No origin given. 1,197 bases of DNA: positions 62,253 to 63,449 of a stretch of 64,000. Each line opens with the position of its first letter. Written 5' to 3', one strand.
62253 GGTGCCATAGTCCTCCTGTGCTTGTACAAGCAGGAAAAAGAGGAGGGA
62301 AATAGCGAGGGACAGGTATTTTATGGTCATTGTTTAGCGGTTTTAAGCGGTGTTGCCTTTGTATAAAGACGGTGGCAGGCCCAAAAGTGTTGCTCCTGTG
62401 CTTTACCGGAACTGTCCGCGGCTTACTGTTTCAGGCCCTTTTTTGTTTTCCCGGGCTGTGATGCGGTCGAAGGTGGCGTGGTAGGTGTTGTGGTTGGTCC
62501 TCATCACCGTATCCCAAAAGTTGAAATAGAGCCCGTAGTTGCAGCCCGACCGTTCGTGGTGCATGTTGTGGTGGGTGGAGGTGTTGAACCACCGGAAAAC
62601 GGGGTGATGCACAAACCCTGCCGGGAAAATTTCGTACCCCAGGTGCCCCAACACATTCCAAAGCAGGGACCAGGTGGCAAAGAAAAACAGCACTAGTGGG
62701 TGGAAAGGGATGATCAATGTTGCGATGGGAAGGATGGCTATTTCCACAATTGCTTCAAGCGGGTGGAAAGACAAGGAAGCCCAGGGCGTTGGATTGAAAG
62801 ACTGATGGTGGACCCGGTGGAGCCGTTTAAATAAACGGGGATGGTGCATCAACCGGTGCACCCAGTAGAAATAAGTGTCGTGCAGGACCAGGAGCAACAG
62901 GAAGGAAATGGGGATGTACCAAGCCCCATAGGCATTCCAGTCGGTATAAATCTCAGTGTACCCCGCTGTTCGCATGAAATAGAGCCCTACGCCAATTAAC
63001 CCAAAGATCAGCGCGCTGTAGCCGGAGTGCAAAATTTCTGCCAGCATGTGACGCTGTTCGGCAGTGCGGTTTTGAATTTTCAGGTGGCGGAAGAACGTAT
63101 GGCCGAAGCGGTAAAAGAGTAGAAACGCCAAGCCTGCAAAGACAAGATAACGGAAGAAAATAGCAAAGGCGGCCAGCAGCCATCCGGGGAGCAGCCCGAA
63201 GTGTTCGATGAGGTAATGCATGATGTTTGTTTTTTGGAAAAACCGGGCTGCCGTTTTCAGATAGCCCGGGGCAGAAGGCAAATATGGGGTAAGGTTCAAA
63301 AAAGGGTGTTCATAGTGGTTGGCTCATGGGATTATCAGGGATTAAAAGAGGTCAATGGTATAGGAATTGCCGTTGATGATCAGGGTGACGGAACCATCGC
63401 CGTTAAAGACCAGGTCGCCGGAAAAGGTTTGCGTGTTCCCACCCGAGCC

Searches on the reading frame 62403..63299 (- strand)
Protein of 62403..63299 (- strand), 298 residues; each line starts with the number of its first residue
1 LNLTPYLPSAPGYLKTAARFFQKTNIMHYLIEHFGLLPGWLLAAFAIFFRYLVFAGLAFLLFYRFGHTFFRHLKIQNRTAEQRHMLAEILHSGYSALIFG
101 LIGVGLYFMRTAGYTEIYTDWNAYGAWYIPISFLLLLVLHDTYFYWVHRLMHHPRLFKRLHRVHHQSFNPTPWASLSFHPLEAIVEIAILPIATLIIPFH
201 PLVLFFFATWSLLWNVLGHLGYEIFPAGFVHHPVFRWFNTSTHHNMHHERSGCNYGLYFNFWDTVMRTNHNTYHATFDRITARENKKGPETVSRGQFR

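Call 58: search_protein_families(library=pfam, proteins=[window:62403-63299:-], max_evalue=0.001)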
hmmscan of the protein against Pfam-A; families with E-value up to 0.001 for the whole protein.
window:62403-63299:- (298 aa): 1 family
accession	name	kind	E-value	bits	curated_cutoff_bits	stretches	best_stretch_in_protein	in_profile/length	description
PF04116.19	FA_hydroxylase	-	3.3e-28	99.2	31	1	133-268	1-132/132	Fatty acid hydroxylase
